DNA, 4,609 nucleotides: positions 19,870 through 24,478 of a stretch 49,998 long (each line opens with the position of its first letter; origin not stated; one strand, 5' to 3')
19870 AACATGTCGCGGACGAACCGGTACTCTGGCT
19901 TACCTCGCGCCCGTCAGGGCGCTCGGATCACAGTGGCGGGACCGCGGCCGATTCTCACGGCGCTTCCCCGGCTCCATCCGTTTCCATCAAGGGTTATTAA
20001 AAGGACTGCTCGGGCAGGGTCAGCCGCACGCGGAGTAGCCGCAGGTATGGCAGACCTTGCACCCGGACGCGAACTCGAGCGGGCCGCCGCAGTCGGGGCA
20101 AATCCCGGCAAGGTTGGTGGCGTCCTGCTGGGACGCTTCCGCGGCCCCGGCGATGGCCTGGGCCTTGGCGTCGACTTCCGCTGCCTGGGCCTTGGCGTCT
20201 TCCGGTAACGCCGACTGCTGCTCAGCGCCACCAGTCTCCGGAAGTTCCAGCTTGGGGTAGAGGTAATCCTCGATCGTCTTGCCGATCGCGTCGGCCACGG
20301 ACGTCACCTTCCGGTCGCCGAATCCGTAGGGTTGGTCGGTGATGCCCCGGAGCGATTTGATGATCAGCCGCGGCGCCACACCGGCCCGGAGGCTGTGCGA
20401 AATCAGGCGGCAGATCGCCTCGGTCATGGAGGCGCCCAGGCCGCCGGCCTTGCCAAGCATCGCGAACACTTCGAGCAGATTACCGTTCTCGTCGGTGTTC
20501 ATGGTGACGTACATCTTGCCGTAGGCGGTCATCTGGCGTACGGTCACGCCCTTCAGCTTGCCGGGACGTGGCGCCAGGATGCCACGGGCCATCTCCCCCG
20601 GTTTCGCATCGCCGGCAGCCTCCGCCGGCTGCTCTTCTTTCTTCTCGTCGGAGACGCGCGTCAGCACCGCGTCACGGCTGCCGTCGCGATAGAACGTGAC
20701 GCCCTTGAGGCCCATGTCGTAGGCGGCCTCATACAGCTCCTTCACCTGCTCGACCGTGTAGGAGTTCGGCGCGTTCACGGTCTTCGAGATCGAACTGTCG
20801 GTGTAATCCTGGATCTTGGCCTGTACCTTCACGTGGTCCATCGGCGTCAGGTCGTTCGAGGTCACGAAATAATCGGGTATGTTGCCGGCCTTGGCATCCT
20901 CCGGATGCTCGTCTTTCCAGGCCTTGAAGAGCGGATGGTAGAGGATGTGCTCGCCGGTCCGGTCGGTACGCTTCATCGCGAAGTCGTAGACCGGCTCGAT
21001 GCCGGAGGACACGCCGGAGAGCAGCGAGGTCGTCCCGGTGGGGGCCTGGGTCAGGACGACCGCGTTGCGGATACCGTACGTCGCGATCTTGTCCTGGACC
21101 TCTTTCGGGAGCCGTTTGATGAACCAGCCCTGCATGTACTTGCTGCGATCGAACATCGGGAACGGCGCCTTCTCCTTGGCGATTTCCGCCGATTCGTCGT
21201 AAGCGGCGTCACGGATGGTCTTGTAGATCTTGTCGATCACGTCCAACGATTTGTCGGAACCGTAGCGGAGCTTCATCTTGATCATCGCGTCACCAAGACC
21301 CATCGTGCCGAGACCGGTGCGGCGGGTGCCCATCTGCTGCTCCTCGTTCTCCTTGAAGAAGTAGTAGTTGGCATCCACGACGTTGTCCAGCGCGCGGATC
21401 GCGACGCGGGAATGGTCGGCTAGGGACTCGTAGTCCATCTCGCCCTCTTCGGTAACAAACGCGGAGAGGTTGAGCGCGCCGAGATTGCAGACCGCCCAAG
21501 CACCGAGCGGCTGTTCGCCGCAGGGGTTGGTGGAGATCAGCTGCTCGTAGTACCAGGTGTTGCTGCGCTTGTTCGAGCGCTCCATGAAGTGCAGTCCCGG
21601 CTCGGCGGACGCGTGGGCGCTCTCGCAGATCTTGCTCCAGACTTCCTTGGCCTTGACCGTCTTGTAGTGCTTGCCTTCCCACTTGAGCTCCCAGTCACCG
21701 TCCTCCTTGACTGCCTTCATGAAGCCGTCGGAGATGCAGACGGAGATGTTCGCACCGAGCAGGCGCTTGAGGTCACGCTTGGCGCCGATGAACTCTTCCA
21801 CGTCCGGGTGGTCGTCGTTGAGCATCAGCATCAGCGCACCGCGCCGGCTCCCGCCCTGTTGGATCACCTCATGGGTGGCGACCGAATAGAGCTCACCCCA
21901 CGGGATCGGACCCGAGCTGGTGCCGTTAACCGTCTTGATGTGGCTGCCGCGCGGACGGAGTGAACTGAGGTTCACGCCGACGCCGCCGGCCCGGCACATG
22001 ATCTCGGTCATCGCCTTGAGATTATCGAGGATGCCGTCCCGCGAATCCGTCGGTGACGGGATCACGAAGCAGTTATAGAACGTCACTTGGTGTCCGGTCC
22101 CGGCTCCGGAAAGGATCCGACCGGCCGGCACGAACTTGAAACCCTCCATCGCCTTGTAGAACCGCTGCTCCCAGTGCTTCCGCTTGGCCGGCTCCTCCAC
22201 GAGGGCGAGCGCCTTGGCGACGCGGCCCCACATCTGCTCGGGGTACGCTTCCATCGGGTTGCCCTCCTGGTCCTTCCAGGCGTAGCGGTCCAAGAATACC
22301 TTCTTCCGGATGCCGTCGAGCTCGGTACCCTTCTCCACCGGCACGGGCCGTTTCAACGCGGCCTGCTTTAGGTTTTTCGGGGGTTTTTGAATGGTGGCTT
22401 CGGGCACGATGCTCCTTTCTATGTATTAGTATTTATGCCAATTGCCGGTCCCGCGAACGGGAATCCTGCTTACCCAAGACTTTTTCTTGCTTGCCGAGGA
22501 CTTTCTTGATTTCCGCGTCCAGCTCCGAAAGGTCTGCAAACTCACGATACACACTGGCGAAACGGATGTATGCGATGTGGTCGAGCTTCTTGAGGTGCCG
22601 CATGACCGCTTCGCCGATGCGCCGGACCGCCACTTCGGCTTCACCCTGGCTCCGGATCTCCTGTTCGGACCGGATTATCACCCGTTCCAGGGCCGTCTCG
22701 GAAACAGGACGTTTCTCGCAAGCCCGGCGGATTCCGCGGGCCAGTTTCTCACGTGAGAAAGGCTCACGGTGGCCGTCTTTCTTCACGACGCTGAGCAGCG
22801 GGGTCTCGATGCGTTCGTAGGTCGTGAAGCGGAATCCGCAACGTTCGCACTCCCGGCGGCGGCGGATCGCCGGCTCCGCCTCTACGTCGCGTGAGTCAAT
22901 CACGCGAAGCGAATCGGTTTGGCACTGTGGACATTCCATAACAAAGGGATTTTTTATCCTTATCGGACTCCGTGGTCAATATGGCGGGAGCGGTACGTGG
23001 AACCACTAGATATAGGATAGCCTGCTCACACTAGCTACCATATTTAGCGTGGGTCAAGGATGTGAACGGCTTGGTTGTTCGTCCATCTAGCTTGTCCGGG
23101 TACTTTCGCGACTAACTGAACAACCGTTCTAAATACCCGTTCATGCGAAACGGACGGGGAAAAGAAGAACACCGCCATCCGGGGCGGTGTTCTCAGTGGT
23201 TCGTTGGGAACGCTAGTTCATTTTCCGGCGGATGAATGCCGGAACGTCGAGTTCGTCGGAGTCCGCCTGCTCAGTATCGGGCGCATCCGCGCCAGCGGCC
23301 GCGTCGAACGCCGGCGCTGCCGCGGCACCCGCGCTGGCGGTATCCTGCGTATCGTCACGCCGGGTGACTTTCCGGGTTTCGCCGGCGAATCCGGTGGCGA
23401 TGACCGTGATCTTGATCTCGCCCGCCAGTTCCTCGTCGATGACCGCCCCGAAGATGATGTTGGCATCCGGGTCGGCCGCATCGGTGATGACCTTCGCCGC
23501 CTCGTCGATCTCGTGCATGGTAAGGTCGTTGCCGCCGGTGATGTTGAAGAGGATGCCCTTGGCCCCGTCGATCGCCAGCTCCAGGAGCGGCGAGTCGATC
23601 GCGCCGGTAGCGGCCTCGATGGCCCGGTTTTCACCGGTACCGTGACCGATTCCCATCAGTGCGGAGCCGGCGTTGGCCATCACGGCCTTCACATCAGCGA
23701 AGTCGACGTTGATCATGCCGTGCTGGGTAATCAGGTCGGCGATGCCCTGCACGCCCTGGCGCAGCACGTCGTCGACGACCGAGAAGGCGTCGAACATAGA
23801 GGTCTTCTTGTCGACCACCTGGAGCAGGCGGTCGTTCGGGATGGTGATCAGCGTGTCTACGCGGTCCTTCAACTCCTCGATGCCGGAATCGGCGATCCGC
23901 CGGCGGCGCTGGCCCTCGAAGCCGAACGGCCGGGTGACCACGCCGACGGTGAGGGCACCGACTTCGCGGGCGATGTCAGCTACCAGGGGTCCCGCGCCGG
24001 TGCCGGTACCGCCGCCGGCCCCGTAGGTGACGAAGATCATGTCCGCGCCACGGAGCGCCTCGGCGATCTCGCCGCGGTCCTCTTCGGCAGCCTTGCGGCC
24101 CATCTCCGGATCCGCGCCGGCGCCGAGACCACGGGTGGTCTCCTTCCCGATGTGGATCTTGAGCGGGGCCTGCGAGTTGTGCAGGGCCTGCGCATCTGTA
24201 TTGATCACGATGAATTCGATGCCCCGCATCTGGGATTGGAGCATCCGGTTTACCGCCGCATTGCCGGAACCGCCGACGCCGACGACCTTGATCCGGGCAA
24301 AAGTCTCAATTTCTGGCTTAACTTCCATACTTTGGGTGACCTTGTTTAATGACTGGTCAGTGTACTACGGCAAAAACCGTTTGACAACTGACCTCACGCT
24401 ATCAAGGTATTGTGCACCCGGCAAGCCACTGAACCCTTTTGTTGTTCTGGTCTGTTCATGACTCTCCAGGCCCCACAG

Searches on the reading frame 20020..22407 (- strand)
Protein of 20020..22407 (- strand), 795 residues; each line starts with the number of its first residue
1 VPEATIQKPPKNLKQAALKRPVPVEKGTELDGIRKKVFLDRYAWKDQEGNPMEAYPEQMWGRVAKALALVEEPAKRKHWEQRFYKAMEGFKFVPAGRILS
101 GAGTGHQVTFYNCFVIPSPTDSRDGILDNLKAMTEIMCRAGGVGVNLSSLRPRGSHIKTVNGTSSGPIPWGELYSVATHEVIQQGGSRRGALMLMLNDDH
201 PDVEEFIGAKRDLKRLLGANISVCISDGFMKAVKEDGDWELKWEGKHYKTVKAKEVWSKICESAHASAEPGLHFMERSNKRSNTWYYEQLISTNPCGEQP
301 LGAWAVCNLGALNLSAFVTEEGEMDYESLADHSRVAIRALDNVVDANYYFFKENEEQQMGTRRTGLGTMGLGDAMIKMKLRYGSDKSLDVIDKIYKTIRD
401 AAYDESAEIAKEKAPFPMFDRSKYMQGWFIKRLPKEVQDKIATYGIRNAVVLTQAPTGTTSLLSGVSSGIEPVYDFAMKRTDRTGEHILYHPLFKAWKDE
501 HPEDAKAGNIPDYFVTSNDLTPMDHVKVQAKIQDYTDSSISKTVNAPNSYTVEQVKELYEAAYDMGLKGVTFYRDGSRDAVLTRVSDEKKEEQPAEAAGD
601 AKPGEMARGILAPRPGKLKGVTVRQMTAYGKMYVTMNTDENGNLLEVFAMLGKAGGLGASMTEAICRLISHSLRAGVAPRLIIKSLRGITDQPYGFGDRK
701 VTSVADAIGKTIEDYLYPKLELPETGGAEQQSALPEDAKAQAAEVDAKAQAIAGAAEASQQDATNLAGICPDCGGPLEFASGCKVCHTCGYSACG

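Call 8: search_protein_families(library=pfam, proteins=[window:20020-22407:-], max_evalue=0.1)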
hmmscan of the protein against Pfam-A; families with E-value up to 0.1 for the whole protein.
window:20020-22407:- (795 aa): 5 families
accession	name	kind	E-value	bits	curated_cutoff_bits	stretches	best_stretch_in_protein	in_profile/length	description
PF02867.20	Ribonuc_red_lgC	-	2.4e-118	396.5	23.9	1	112-573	2-523/523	Ribonucleotide reductase, barrel domain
PF00317.26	Ribonuc_red_lgN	-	2e-18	66.6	28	1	36-107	9-77/77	Ribonucleotide reductase, all-alpha domain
PF12637.14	TSCPD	-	1.2e-17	64.4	22.8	1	624-716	8-88/88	TSCPD domain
PF21995.1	RNR-II_ins_dom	-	0.00089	19.9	27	1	145-173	71-99/107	B12-dependent ribonucleotide reductase, insertion domain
PF10044.14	LIN52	-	0.039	15.2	22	0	514-568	25-78/93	Retinal tissue protein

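Call 24: search_protein_families(library=ncbifam, proteins=[window:20020-22407:-], max_evalue=0.1)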
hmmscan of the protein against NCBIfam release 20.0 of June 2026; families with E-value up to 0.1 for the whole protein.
window:20020-22407:- (795 aa): 21 families
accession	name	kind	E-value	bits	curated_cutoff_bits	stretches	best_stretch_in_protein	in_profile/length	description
NF006417.0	PRK08665.1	equivalog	1.9e-188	628.2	961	1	28-795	10-759/759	vitamin B12-dependent ribonucleotide reductase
TIGR02504.1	NrdJ_Z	equivalog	3.7e-171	570.7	399.95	1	36-580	3-603/606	adenosylcobalamin-dependent ribonucleoside-diphosphate reductase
NF005991.0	PRK08115.1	equivalog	1.3e-160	536.2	854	3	241-591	423-785/858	vitamin B12-dependent ribonucleotide reductase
NF005010.0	PRK06406.1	subfamily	5.8e-108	362.1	1125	2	77-594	217-737/771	vitamin B12-dependent ribonucleotide reductase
NF005401.0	PRK06948.1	subfamily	1.6e-105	354.1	906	1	27-587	10-595/604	ribonucleotide reductase-like protein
TIGR02506.1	NrdE_NrdA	equivalog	7.3e-100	335.2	341.05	2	247-573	242-612/616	ribonucleoside-diphosphate reductase subunit alpha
NF005122.0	PRK06556.1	equivalog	3.6e-77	260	859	3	219-425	288-496/960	vitamin B12-dependent ribonucleotide reductase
NF006207.0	PRK08332.1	equivalog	9.1e-69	232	2400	2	290-598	1237-1577/1684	vitamin B12-dependent ribonucleotide reductase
NF005101.0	PRK06539.1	equivalog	7.3e-68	229.3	988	4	246-428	391-576/822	ribonucleoside-diphosphate reductase subunit alpha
NF005544.0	PRK07207.1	equivalog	1.6e-61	208.3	965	3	246-427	538-723/965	ribonucleoside-diphosphate reductase subunit alpha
NF006279.0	PRK08447.1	equivalog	2.2e-55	188.4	1082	2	302-588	492-781/789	ribonucleoside-diphosphate reductase subunit alpha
NF005483.0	PRK07088.1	equivalog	4e-54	184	1214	2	302-577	491-753/764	ribonucleoside-diphosphate reductase subunit alpha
NF009029.0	PRK12365.1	equivalog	3.2e-53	181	1350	3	245-428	620-806/1046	ribonucleoside-diphosphate reductase subunit alpha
NF005736.0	PRK07562.1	equivalog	8.7e-52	175.9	1737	3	219-423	397-604/1222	vitamin B12-dependent ribonucleotide reductase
NF006665.0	PRK09209.1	equivalog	3.6e-51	174.3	1057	2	299-575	483-748/761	ribonucleoside-diphosphate reductase subunit alpha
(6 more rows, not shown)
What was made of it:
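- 20020..22407 (-): nrdJ, the adenosylcobalamin-dependent class II ribonucleotide reductase. Pfam and NCBIfam TIGR02504, 570 bits against a cut-off of 400 (calls 8, 24).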

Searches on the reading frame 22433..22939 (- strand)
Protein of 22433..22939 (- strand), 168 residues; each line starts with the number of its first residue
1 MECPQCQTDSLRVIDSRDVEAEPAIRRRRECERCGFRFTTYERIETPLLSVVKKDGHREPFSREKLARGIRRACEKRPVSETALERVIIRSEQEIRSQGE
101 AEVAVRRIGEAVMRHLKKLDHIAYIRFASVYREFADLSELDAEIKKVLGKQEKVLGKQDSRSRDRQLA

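Call 8: search_protein_families(library=pfam, proteins=[window:22433-22939:-], max_evalue=0.1)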
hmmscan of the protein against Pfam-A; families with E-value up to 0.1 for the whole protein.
window:22433-22939:- (168 aa): 4 families
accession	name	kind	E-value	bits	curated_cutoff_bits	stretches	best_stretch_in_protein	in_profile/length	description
PF03477.21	ATP-cone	-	4.3e-23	82.1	25.8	1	50-136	2-87/88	ATP cone domain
PF22811.2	Zn_ribbon_NrdR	-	2.8e-18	66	27.2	1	1-42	1-42/42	Transcriptional repressor NrdR-like, N-terminal domain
PF12760.12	Zn_ribbon_IS1595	-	0.066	13.6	25.4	0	2-35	20-44/46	Transposase zinc-ribbon domain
PF09723.15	Zn_ribbon_8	-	0.086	13.3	34.4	0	2-14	28-41/41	Zinc ribbon domain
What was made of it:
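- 22433..22939 (-): nrdR (repressor of RNR genes). Pfam Zn_ribbon_NrdR plus ATP-cone (call 8).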

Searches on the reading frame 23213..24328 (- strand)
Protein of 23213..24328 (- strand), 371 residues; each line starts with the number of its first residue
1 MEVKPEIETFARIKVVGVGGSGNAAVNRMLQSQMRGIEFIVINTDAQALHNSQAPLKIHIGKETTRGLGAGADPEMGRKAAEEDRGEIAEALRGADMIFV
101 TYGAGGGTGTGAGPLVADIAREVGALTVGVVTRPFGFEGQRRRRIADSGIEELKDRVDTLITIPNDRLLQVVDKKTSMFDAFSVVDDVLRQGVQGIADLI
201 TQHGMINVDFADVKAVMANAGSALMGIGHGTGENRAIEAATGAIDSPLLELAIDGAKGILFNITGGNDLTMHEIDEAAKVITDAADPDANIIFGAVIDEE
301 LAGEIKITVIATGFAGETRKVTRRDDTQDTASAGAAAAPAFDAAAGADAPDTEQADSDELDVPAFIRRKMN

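Call 23: search_protein_families(library=pfam, proteins=[window:23213-24328:-], max_evalue=0.00001)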
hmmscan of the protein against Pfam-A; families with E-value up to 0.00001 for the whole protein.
window:23213-24328:- (371 aa): 2 families
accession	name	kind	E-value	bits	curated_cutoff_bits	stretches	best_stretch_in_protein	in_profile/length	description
PF00091.31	Tubulin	-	9.7e-49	166.7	33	1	12-172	1-189/190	Tubulin/FtsZ family, GTPase domain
PF12327.13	FtsZ_C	-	1.3e-35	122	27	1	221-314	1-94/95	FtsZ family, C-terminal domain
